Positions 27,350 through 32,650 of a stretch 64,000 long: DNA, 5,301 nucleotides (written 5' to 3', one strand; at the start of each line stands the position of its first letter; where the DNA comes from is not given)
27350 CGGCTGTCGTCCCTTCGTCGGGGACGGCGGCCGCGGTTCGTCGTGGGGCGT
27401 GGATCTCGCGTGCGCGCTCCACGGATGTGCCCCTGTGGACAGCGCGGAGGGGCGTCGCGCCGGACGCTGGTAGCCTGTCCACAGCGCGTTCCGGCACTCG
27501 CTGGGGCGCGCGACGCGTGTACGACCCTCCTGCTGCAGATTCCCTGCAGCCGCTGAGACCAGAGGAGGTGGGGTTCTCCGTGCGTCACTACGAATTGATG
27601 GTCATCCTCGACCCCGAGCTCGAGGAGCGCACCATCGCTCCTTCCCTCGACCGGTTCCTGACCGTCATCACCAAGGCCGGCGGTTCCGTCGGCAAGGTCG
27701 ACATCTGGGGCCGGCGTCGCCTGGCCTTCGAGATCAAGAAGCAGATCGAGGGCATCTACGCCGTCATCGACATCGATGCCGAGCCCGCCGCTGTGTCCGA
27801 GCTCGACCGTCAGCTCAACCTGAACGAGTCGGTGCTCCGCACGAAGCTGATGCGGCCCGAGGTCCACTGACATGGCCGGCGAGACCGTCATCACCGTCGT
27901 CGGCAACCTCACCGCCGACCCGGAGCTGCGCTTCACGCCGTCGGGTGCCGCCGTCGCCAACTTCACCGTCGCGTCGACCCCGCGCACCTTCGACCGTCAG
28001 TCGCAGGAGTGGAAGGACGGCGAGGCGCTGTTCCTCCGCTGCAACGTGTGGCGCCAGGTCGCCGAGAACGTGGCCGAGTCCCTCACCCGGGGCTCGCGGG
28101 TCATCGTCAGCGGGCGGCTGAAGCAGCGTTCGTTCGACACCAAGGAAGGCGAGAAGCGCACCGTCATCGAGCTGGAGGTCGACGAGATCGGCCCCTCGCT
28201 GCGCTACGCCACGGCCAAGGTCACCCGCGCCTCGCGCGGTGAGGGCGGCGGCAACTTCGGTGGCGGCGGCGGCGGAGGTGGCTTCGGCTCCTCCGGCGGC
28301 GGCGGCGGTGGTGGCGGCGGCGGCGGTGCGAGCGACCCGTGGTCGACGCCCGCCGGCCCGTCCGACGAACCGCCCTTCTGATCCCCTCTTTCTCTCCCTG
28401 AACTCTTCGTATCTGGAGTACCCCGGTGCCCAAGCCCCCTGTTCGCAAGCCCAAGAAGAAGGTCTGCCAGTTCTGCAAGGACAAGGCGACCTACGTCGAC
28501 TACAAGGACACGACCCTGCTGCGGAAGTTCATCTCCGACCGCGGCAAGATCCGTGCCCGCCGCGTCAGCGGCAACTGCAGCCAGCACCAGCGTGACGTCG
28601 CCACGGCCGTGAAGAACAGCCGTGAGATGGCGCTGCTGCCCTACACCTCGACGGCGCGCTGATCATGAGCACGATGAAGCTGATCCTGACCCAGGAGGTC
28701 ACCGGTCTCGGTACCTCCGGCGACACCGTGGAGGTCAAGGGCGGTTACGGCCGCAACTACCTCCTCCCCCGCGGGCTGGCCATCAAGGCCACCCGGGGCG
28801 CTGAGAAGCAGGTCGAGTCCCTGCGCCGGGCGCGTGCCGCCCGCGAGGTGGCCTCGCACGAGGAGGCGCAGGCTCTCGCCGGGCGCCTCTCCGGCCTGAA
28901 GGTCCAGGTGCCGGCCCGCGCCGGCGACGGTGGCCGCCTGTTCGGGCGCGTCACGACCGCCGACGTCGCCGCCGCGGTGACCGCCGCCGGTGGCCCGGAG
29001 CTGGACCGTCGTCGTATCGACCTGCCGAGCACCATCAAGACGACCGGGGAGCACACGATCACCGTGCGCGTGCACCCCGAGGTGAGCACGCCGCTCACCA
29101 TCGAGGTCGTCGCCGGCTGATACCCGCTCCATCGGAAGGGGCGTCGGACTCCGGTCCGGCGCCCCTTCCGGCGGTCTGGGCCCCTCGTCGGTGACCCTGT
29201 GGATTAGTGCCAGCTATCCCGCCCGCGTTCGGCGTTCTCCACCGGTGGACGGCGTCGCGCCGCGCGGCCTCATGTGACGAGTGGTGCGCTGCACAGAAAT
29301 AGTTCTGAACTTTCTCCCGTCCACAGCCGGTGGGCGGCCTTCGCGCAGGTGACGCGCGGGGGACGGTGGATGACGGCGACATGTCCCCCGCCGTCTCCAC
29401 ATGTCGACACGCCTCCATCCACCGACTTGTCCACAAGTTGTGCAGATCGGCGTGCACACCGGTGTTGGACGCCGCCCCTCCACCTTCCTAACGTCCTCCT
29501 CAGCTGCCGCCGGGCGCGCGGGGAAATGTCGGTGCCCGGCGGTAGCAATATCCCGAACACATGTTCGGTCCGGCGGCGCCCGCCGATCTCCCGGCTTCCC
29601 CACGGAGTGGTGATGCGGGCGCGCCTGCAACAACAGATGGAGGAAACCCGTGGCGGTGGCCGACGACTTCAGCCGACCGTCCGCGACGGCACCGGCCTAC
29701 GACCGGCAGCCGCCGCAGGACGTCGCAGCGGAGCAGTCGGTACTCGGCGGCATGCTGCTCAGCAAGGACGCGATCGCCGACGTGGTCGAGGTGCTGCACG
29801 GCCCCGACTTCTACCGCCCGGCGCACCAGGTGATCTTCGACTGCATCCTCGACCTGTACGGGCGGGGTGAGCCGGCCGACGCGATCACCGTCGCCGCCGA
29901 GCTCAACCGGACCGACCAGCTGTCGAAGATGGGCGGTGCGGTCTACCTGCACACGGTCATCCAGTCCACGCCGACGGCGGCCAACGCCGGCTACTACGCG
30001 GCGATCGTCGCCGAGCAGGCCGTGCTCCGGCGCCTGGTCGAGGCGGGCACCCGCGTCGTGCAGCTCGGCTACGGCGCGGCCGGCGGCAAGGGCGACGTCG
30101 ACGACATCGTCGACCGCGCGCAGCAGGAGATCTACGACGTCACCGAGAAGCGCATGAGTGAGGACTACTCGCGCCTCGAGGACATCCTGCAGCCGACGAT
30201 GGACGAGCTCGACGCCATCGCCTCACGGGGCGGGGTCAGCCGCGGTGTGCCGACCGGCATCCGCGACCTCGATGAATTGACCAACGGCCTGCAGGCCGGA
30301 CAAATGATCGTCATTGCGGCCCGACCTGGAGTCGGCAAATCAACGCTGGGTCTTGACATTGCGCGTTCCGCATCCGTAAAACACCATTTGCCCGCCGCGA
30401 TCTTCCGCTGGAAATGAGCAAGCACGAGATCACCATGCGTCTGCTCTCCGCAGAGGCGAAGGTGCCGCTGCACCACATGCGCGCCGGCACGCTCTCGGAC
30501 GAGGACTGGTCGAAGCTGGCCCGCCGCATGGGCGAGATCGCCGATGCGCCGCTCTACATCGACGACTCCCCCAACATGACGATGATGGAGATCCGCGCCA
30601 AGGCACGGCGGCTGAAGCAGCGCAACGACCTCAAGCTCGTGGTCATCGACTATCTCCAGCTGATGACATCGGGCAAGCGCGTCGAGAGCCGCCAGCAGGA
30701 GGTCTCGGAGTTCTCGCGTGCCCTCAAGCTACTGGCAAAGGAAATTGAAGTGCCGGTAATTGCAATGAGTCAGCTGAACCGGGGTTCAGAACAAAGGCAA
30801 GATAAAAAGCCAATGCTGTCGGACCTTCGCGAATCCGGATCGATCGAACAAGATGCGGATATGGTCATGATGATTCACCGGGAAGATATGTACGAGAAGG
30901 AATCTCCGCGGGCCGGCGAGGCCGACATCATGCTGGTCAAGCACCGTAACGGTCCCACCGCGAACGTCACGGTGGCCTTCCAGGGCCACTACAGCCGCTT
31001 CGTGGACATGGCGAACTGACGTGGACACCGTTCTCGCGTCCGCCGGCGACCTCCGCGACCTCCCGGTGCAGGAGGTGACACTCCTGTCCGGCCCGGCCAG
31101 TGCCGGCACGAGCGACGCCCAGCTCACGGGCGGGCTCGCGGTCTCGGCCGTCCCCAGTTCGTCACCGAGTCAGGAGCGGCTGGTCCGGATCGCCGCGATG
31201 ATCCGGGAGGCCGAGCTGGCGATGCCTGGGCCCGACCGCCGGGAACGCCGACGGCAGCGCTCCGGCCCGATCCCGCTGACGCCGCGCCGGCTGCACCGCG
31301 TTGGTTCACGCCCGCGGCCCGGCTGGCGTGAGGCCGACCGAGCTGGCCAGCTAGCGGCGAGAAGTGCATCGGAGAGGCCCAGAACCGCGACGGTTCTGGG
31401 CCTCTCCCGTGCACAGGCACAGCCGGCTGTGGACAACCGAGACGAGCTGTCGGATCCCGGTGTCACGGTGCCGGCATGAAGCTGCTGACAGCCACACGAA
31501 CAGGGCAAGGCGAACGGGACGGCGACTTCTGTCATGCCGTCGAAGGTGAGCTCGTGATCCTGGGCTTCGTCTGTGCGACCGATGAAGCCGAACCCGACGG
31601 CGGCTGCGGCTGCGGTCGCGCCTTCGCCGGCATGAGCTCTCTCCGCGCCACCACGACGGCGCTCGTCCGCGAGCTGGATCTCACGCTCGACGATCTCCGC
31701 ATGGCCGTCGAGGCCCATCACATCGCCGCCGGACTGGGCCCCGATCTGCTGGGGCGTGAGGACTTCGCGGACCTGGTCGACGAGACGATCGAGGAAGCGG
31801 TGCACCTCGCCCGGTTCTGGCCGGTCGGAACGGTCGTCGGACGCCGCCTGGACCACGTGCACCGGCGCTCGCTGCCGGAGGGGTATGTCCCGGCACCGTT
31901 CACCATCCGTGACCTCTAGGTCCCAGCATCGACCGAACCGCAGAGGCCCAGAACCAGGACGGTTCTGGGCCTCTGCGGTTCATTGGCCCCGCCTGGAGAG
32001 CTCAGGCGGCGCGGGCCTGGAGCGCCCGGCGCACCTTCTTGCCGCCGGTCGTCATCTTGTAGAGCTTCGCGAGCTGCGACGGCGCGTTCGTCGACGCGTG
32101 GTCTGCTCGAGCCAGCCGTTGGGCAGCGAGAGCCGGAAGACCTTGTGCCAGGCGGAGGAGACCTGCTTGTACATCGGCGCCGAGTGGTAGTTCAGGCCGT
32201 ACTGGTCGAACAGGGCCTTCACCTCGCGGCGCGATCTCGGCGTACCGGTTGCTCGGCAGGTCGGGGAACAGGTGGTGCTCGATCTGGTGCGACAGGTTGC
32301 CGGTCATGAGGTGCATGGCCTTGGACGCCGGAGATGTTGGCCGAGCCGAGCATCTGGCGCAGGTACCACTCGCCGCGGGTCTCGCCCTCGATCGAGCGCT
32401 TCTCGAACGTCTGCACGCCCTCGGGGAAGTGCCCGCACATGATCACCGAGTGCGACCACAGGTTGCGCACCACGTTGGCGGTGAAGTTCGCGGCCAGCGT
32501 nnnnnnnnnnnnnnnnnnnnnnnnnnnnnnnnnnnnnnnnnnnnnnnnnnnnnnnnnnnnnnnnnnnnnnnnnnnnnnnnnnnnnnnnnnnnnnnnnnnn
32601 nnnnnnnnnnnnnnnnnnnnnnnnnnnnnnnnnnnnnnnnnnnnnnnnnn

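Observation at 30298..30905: Two AT-rich patches inside dnaB at what I recall are the two mycobacterial DnaB intein insertion sites, in an allele with no intein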

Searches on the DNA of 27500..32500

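Call 78: search_rna_families(source=window, start=27500, end=32500, threshold=evalue, max_evalue=0.1)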
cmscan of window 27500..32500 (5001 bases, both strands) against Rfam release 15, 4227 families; matches with E-value up to 0.1: 2.
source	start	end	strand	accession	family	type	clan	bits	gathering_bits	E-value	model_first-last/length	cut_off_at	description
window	29058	29121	-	RF03917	mir-4449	Gene; miRNA;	-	31.6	71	0.029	1-69/69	no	mir-4449 microRNA precursor family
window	31937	31979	-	RF00976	mir-583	Gene; miRNA;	-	29.5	80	0.0046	1-62/62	no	mir-583 microRNA precursor family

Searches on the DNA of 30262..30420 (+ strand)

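Call 18: search_dna_similar(query=window:30262-30420:+, collection=phages, mode=distant, max_rows=15)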
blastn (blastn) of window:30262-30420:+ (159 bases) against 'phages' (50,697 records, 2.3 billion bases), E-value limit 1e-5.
No match.

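Call 71: search_dna_similar(query=window:30262-30420:+, collection=plasmids, mode=distant, max_rows=8)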
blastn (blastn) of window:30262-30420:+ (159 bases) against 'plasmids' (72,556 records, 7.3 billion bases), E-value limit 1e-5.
Records with a match: 12; places in all: 12; records where one place covers at least 80% of the query: 5.
Best place of each record, by identity: 60-80% 12.
By first word of the organism name: Streptomyces 3; Pseudonocardia 2; Mycolicibacterium 2; Mycobacteroides 1; Nonomuraea 1; Nocardia 1; Candidatus 1; Mycobacterium 1.
By predicted mobility (MOB-suite, as given by PLSDB): non-mobilizable 9; mobilizable 3.
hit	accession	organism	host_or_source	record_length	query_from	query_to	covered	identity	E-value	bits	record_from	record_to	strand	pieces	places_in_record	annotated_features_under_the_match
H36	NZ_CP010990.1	Pseudonocardia sp. EC080625-04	Apterostigma dentigerum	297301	3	159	99%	71.6%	2e-11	76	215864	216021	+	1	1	dnaB: replicative DNA helicase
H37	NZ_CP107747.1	Streptomyces sp. NBC_00624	-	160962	3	158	98%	71.3%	6e-12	78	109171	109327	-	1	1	dnaB: replicative DNA helicase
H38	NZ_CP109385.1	Streptomyces sp. NBC_01544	-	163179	3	158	98%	71.3%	6e-12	78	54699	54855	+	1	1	dnaB: replicative DNA helicase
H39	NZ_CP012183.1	Pseudonocardia sp. EC080610-09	Apterostigma dentigerum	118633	3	159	99%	70.3%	9e-10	71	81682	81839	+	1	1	dnaB: replicative DNA helicase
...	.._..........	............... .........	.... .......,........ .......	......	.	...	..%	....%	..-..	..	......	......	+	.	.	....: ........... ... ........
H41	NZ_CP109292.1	Streptomyces uncialis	-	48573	16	113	62%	76.5%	7e-11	74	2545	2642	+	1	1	dnaB: replicative DNA helicase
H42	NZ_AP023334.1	Mycolicibacterium sp. TY66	-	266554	4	107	65%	72.1%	6e-6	58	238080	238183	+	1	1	dnaB: replicative DNA helicase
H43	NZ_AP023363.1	Mycolicibacterium sp. TY81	-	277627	4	107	65%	72.1%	6e-6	58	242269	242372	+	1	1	dnaB: replicative DNA helicase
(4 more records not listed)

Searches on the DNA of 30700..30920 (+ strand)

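Call 7: search_dna_similar(query=window:30700-30920:+, collection=phages, mode=distant, max_rows=20)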
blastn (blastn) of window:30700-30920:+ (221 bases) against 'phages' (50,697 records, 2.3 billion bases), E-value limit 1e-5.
Records with a match: 21; places in all: 21; records where one place covers at least 80% of the query: 2.
Best place of each record, by identity: 80-90% 4; 60-80% 17.
By first word of the organism name: Bacillus 5; Bacteriophage 4; Listeria 4; Arthrobacter 2; Burkholderia 2; Streptococcus 1; Geobacillus 1; Pseudomonas 1; Caulobacter 1.
By host as written in the record: - 7; Listeria monocytogenes 4; Arthrobacter sp. 2; Bacillus amyloliquefaciens 2; Bacillus sp. 2; Streptococcus mitis B9 1; Bacillus pseudofirmus 1; Geobacillus thermodenitrificans 1; and 1 more.
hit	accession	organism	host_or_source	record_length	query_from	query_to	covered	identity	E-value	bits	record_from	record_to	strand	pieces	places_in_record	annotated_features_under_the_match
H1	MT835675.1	Bacteriophage sp.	human fecal samples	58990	1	221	100%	73.3%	4e-29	133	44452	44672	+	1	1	record has no annotation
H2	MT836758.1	Bacteriophage sp.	human fecal samples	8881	1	184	83%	69.0%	1e-11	76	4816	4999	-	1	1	record has no annotation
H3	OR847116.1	Listeria phage LM 4-11-1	Listeria monocytogenes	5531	41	201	73%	70.3%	3e-12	77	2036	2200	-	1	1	record has no annotation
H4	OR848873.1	Listeria phage LM 4-14-1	Listeria monocytogenes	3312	41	201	73%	70.3%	3e-12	77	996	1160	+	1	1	record has no annotation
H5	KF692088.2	Arthrobacter phage vB_ArS-ArV2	Arthrobacter sp.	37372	24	185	73%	69.8%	1e-10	73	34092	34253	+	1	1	DNA helicase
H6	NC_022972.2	Arthrobacter phage vB_ArS-ArV2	Arthrobacter sp.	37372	24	185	73%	69.8%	1e-10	73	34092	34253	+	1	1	DnaB-like replicative helicase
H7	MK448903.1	Streptococcus phage Javan310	Streptococcus mitis B9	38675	36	167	60%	73.9%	8e-13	80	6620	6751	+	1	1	replicative DNA helicase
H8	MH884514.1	Bacillus phage vB_BpsM-61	Bacillus pseudofirmus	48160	34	167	61%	71.6%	1e-10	72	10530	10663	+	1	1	dnaC: replicative DNA helicase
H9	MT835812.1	Bacteriophage sp.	human fecal samples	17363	34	166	60%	71.3%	5e-9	67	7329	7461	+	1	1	record has no annotation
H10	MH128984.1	Burkholderia phage vB_BmuP_KL4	-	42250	110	187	35%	80.8%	3e-11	74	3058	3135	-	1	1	replicative DNA helicase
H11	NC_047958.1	Burkholderia phage vB_BmuP_KL4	-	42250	110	187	35%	80.8%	3e-11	74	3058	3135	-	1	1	DnaB-like replicative helicase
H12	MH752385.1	Bacillus phage Ray17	Bacillus amyloliquefaciens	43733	90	167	35%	75.6%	9e-6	56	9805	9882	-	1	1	helicase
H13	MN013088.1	Bacillus phage vB_BspS_SplendidRed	Bacillus sp.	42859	90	167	35%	75.6%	9e-6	56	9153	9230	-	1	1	putative helicase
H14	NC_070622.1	Bacillus phage Ray17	Bacillus amyloliquefaciens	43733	90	167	35%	75.6%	9e-6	56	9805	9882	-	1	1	helicase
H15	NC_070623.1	Bacillus phage vB_BspS_SplendidRed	Bacillus sp.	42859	90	167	35%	75.6%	9e-6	56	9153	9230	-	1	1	putative helicase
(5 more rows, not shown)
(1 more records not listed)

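Call 17: search_dna_similar(query=window:30700-30920:+, collection=plasmids, mode=distant, max_rows=15)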
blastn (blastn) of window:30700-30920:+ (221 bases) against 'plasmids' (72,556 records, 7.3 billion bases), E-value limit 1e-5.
Records with a match: 80; places in all: 82; records where one place covers at least 80% of the query: 56.
Best place of each record, by identity: 80-90% 6; 60-80% 74.
By first word of the organism name: Streptomyces 46; Mycobacterium 7; Rhizobium 4; Pseudonocardia 3; Kitasatospora 3; Ralstonia 2; Listeria 2; Arthrobacter 1; Nonomuraea 1; Mycolicibacterium 1; and 10 more.
By predicted mobility (MOB-suite, as given by PLSDB): non-mobilizable 62; mobilizable 12; conjugative 6.
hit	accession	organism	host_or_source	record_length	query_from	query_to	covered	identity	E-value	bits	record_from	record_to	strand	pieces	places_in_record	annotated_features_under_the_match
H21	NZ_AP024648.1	Arthrobacter sp. StoSoilB13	-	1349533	3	220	99%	75.7%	4e-35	155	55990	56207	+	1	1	record has no annotation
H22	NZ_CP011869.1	Pseudonocardia sp. HH130629-09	Apterostigma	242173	1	221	100%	72.4%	7e-26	124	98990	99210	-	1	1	none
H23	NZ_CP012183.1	Pseudonocardia sp. EC080610-09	Apterostigma dentigerum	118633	1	221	100%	71.9%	8e-25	120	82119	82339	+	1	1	dnaB: replicative DNA helicase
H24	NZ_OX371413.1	Streptomyces albidoflavus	grassland soil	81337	1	221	100%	71.5%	4e-23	115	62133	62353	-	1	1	dnaB: replicative DNA helicase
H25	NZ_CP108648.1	Streptomyces albidoflavus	-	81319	1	221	100%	71.5%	4e-23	115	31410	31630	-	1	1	dnaB: replicative DNA helicase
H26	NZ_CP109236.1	Streptomyces albidoflavus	-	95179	1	221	100%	71.5%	4e-23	115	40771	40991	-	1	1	dnaB: replicative DNA helicase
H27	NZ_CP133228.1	Streptomyces albidoflavus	-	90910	1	221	100%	71.5%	4e-23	115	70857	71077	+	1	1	dnaB: replicative DNA helicase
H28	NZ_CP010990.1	Pseudonocardia sp. EC080625-04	Apterostigma dentigerum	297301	1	221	100%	71.0%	4e-22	111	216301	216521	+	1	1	dnaB: replicative DNA helicase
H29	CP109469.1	Streptomyces sp. NBC_01463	-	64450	1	221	100%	71.0%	4e-22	111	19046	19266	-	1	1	dnaB: replicative DNA helicase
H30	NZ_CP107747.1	Streptomyces sp. NBC_00624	-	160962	3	221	99%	71.7%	1e-23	116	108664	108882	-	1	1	dnaB: replicative DNA helicase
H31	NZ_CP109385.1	Streptomyces sp. NBC_01544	-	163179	3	221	99%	71.7%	1e-23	116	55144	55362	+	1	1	dnaB: replicative DNA helicase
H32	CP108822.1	Streptomyces chartreusis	-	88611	3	220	99%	71.1%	2e-21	110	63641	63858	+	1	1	dnaB: replicative DNA helicase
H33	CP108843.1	Streptomyces chartreusis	-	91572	3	220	99%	71.1%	2e-21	110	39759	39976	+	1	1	dnaB: replicative DNA helicase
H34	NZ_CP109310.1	Streptomyces cyaneofuscatus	-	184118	1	220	100%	70.0%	8e-19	100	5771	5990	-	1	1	none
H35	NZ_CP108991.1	Streptomyces sp. NBC_00715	-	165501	1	221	100%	69.7%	1e-17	98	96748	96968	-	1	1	dnaB: replicative DNA helicase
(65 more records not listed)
